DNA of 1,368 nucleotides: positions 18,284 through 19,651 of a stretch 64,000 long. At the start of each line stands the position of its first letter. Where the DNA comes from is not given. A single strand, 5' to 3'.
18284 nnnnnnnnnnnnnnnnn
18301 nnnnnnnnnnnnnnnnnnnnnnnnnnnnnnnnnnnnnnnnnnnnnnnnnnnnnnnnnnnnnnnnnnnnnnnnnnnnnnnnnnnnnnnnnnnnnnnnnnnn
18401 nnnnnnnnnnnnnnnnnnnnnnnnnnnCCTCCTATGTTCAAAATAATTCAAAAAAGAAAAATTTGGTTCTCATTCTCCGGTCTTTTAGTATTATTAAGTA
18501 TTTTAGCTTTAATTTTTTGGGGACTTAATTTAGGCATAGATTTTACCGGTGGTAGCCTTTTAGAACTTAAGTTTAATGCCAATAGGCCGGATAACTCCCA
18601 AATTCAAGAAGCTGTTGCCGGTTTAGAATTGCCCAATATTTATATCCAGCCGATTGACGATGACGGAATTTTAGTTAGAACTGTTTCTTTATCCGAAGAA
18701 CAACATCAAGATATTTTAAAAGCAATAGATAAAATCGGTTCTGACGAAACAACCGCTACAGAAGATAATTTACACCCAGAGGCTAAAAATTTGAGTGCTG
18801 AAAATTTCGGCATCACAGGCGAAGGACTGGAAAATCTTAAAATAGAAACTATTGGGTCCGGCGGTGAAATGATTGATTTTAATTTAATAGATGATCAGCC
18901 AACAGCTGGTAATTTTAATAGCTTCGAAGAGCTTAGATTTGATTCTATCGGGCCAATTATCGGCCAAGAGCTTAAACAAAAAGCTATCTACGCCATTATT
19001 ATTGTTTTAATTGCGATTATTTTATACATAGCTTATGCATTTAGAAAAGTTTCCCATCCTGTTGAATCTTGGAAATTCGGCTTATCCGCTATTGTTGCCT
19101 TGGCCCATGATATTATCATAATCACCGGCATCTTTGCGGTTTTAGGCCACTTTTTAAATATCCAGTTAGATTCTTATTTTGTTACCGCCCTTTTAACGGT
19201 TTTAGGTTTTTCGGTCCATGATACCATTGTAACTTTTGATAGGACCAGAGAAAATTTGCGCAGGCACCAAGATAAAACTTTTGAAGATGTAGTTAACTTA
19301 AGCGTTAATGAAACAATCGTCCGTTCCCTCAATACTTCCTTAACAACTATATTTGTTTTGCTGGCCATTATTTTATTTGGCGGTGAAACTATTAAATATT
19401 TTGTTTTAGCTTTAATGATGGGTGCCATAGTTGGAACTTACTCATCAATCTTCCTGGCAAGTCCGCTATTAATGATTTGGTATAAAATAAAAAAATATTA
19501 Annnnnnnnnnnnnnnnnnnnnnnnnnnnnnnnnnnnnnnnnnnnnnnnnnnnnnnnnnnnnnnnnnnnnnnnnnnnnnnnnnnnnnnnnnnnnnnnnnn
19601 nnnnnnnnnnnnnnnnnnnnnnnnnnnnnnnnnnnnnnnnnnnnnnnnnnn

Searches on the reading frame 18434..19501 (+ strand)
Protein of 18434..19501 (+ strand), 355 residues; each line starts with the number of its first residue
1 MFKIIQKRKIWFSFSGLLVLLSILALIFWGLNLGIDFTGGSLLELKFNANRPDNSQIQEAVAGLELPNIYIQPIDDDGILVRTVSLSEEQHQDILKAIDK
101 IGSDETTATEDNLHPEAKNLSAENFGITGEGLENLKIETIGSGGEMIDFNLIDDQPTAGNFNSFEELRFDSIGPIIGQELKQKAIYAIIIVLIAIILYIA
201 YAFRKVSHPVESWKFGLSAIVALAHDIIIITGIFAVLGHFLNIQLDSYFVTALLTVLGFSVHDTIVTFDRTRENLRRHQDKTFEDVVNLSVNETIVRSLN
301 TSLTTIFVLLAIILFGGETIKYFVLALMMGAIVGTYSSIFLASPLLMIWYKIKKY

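Call 18: search_protein_families(library=pfam, max_evalue=0.001, proteins=[window:18434-19501:+])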
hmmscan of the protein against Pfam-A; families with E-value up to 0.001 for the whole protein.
window:18434-19501:+ (355 aa): 2 families
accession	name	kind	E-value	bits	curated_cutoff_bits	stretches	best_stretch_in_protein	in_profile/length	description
PF02355.23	SecD_SecF_C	-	1.5e-57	194.5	20.5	1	161-350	10-187/189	Protein export membrane protein SecD/SecF, C-terminal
PF07549.19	Sec_GG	-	6.9e-08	32.2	20.3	1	30-48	7-25/28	SecD/SecF GG Motif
